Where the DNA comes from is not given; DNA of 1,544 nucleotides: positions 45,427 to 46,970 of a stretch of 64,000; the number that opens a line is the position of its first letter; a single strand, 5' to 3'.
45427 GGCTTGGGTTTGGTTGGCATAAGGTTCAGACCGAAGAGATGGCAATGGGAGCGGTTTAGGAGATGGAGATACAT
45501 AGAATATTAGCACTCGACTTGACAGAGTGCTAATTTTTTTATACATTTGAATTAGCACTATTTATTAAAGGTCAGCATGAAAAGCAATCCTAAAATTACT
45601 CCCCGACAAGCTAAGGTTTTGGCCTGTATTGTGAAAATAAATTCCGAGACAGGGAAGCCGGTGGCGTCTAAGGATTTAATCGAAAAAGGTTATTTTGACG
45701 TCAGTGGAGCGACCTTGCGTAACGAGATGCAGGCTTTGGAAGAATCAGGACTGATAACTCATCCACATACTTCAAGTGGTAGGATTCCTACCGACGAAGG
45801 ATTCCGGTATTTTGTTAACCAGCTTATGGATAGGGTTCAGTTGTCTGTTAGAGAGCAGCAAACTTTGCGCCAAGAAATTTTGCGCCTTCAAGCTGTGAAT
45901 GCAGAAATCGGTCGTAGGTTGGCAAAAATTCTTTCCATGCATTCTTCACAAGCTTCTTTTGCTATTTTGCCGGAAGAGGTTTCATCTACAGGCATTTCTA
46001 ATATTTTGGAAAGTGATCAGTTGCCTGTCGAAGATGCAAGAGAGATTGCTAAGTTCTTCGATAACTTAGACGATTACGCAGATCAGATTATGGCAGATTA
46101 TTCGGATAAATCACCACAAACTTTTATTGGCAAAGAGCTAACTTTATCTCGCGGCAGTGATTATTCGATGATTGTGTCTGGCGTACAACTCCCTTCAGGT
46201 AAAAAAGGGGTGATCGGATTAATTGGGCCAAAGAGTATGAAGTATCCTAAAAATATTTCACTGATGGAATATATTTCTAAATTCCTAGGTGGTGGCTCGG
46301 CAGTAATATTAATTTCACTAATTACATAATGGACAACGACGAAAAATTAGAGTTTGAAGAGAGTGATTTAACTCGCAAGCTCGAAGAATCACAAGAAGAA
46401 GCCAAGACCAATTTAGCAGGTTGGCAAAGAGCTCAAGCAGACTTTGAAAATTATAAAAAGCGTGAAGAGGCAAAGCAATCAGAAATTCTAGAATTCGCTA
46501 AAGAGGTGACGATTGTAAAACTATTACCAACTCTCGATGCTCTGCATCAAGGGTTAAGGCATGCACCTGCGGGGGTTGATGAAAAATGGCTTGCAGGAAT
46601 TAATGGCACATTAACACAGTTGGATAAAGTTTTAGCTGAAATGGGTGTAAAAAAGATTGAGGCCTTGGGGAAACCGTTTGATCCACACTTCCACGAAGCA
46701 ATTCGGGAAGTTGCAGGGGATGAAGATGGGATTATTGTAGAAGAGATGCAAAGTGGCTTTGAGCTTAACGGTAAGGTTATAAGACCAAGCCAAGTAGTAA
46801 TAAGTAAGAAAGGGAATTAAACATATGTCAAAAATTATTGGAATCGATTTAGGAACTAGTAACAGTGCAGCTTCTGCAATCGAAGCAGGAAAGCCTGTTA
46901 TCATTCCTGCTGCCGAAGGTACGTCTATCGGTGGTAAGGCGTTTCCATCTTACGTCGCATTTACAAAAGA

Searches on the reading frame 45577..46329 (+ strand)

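Call 61: search_protein_families(library=pfam, proteins=[window:45577-46329:+], max_evalue=0.001)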
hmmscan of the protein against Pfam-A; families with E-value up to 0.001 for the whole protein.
window:45577-46329:+ (250 aa): 1 family
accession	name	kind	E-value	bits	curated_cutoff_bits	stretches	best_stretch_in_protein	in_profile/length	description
PF01628.27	HrcA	-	2.9e-16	60.5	22.2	1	79-227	77-215/215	HrcA protein C terminal domain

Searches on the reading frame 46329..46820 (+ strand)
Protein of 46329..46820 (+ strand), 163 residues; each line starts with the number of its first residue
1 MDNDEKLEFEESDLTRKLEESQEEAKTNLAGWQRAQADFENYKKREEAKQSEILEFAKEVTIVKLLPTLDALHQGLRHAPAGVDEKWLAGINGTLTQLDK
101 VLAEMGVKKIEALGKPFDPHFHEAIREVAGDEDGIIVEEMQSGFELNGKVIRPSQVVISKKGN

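Call 61: search_protein_families(library=pfam, proteins=[window:46329-46820:+], max_evalue=0.001)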
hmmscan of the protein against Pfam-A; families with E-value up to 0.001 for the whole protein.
window:46329-46820:+ (163 aa): 1 family
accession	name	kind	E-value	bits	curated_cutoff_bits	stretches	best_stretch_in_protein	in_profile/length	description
PF01025.24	GrpE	-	8.2e-39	133.4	25.8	1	3-160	5-165/165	GrpE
